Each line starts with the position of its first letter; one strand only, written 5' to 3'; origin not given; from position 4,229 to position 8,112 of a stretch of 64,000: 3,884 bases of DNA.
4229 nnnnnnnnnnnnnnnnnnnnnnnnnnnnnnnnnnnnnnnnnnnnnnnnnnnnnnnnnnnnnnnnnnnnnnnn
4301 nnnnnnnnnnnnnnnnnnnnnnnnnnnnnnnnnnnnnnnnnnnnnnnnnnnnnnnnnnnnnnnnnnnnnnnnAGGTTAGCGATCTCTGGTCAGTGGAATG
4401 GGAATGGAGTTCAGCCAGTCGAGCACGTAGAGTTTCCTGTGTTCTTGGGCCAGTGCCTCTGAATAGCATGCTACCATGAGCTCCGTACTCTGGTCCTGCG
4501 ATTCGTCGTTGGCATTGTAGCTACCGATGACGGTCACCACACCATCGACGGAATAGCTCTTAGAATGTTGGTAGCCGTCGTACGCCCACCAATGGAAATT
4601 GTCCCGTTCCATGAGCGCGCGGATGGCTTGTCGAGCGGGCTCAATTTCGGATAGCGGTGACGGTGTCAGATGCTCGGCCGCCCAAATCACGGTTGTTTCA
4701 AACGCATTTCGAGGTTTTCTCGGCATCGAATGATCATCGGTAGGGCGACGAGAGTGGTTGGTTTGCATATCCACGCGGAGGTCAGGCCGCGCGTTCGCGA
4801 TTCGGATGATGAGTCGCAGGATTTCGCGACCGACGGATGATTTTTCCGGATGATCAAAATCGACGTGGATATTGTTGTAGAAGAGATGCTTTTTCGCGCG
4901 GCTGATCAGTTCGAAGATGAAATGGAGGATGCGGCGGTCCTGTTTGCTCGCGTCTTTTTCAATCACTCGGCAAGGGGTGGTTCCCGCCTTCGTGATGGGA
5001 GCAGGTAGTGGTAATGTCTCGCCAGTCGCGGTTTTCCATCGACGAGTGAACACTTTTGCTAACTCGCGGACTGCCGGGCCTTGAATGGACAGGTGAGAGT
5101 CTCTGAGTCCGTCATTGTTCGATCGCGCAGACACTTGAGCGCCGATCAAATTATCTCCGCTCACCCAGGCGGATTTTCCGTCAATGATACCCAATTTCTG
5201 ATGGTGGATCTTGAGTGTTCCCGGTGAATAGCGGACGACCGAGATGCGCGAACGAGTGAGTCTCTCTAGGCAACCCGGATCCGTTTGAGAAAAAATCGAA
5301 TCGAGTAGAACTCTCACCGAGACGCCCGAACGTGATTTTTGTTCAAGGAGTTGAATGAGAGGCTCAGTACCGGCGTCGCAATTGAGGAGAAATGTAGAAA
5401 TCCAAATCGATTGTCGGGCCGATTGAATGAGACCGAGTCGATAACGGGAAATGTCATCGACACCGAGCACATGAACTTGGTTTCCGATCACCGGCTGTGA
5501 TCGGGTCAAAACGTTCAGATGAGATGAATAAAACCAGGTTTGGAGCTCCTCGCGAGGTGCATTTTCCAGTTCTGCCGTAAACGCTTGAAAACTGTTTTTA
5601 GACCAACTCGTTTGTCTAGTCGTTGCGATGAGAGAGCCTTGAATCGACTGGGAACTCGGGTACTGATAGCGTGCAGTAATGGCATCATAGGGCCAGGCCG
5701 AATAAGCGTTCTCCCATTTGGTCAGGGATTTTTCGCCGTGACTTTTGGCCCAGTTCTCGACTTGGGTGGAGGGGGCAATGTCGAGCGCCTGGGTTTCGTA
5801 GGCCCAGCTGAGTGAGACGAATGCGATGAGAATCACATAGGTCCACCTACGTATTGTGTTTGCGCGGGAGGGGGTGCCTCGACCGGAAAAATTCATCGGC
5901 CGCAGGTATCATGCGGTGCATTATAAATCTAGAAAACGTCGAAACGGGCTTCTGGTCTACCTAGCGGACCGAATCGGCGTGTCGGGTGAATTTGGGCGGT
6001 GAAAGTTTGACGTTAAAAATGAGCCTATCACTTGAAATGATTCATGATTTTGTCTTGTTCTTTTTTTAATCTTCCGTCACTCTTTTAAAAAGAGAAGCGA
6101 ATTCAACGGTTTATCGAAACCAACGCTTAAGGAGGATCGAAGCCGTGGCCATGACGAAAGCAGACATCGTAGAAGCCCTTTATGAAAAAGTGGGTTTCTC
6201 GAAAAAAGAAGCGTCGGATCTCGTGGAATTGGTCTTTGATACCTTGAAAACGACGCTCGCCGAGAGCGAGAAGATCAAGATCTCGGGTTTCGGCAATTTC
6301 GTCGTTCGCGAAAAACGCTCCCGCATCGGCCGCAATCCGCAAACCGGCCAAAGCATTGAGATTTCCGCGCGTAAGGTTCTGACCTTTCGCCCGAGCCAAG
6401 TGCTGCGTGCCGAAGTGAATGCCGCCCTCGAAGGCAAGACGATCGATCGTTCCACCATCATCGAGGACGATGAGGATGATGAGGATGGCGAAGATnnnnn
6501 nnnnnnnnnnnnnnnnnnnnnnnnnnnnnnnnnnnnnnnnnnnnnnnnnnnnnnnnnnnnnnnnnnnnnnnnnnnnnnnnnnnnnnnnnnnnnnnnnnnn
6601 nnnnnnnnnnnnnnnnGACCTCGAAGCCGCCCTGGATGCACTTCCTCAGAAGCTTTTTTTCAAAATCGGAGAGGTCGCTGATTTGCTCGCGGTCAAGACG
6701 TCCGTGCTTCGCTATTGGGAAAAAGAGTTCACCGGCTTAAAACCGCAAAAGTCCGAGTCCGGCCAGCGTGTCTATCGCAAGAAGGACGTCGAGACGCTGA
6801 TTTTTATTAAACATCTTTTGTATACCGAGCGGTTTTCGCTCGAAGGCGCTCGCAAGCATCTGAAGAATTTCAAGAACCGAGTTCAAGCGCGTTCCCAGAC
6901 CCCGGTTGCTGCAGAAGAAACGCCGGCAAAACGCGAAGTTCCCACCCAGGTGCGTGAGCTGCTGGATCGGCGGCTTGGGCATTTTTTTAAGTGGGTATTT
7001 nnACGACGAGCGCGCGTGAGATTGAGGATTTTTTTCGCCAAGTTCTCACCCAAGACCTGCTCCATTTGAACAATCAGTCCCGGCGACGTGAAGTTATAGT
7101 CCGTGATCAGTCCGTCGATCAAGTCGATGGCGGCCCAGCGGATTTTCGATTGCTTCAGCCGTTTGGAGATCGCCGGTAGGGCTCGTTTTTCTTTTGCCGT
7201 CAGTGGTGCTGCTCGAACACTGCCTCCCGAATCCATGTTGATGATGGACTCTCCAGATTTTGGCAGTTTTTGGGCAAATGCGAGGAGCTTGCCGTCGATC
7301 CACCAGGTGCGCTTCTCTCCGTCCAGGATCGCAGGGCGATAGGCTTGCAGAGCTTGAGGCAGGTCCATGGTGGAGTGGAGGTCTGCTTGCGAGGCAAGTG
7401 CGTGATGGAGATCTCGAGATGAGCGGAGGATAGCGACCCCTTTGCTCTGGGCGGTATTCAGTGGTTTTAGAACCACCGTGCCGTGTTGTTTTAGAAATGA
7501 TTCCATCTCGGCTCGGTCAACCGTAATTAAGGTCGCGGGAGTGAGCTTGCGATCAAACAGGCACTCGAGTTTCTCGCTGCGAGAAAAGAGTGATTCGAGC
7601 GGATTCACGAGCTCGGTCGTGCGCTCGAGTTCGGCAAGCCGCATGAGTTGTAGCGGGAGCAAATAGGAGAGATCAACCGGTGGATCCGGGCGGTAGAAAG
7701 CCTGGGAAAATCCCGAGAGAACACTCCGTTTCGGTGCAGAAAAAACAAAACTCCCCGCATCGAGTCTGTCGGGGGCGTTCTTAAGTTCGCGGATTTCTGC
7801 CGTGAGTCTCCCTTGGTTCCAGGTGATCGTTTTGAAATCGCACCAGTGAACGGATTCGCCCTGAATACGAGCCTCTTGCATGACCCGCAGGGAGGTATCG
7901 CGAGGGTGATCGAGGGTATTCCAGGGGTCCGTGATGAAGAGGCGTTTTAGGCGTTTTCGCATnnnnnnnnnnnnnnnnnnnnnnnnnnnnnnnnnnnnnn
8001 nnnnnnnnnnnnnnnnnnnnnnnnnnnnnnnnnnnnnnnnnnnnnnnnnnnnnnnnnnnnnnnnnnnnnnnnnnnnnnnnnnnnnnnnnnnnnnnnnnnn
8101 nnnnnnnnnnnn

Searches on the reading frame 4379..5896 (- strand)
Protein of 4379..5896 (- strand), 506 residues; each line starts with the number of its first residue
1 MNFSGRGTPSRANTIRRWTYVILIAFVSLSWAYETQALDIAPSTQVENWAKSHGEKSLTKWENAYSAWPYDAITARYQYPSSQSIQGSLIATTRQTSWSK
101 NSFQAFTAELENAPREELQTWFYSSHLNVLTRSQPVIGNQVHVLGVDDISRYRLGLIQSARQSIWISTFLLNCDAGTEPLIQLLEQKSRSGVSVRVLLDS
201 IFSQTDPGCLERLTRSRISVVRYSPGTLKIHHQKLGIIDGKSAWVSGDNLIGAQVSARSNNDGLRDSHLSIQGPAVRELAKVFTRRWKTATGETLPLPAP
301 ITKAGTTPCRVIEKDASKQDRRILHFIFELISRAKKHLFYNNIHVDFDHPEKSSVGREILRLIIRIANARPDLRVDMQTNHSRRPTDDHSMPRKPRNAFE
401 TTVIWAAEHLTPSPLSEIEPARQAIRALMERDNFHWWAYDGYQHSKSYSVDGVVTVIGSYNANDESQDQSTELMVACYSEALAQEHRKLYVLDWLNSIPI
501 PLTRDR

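Call 4: search_protein_families(library=pfam, proteins=[window:4379-5896:-], max_evalue=1)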
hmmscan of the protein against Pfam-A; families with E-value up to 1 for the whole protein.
window:4379-5896:- (506 aa): 4 families
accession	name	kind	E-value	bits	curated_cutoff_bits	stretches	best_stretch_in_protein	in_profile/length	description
PF13091.12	PLDc_2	-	5.4e-23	81.7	27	2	156-287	4-132/132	PLD-like domain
PF00614.28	PLDc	-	0.00097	19.5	21.9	1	439-465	1-27/28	Phospholipase D Active site motif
PF15764.10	DUF4693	-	0.093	12.7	27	1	252-387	20-145/285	Domain of unknown function (DUF4693)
PF21594.4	UBA_MELK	-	0.25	11.8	27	0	56-77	15-36/43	Maternal embryonic leucine zipper kinase, UBA domain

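Call 5: search_protein_families(library=ncbifam, proteins=[window:4379-5896:-], max_evalue=1)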
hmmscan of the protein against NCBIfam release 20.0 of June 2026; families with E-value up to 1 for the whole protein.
window:4379-5896:- (506 aa): 6 families
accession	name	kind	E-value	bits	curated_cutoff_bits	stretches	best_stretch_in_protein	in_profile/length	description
TIGR04265.1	bac_cardiolipin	equivalog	4.7e-14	52.2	290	1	146-339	127-335/483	cardiolipin synthase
NF009107.0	PRK12452.1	equivalog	2.7e-11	42.9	787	1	154-291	156-302/509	cardiolipin synthase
NF038319.1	DISARM_DrmC_I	equivalog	6.1e-10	39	133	1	138-250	84-203/236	DISARM system phospholipase D-like protein DrmC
NF008427.0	PRK11263.1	equivalog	2.7e-09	36.6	281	1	155-342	26-227/409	cardiolipin synthase ClsB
NF010490.0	PRK13912.1-1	equivalog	0.0021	18.2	211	1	154-248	36-122/159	nuclease NucT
NF041111.1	effector_HPE1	subfamily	0.097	12.8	80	1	230-253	62-85/99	HPE1 family effector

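Call 52: search_solved_structures(query=window:4379-5896:-, max_evalue=1)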
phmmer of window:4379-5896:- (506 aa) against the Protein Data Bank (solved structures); distinct sequences matched with E-value up to 1: 4.
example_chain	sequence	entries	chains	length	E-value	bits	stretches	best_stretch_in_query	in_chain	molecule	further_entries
7e0m_A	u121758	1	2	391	0.0001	24.2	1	178-300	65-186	Phospholipase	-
7wu1_A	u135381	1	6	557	0.32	12.6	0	441-503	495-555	Phospholipase D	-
6top_B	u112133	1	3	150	0.67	11.6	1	341-399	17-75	OmpA family protein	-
6top_A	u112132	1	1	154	0.67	11.6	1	341-399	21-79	OmpA family protein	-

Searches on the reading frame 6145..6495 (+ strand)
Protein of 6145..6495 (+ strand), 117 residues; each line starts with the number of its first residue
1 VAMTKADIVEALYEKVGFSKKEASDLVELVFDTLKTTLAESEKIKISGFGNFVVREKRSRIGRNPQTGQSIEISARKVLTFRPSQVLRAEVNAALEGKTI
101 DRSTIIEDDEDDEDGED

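Call 90: search_protein_families(library=pfam, proteins=[window:6145-6495:+], max_evalue=0.001)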
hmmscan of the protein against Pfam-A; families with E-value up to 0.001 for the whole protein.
window:6145-6495:+ (117 aa): 1 family
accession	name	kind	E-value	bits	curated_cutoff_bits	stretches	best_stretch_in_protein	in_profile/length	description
PF00216.26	Bac_DNA_binding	-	9.7e-31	106.3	22.4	1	3-92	1-90/90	Bacterial DNA-binding protein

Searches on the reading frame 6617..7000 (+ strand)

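Call 90: search_protein_families(library=pfam, proteins=[window:6617-7000:+], max_evalue=0.001)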
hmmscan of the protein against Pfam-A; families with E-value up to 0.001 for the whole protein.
window:6617-7000:+ (128 aa): 2 families
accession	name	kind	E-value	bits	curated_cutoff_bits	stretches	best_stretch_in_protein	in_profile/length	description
PF13411.12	MerR_1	-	3.1e-19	69.3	21.6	1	15-83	1-67/69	MerR HTH family regulatory protein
PF00376.29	MerR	-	1.9e-09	37.6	28.2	1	16-53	1-38/38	MerR family regulatory protein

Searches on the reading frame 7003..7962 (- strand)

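Call 90: search_protein_families(library=pfam, proteins=[window:7003-7962:-], max_evalue=0.001)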
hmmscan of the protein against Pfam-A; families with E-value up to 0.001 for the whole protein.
window:7003-7962:- (320 aa): 3 families
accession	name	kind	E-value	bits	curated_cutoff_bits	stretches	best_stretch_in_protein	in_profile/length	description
PF02955.21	GSH-S_ATP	-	2.1e-26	92.9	23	1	130-303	1-173/175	Prokaryotic glutathione synthetase, ATP-grasp domain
PF02951.20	GSH-S_N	-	1.5e-16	60.9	21.3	1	5-123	1-116/119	Prokaryotic glutathione synthetase, N-terminal domain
PF14398.11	ATPgrasp_YheCD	-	0.00056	19.7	26.8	1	139-186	27-74/255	YheC/D like ATP-grasp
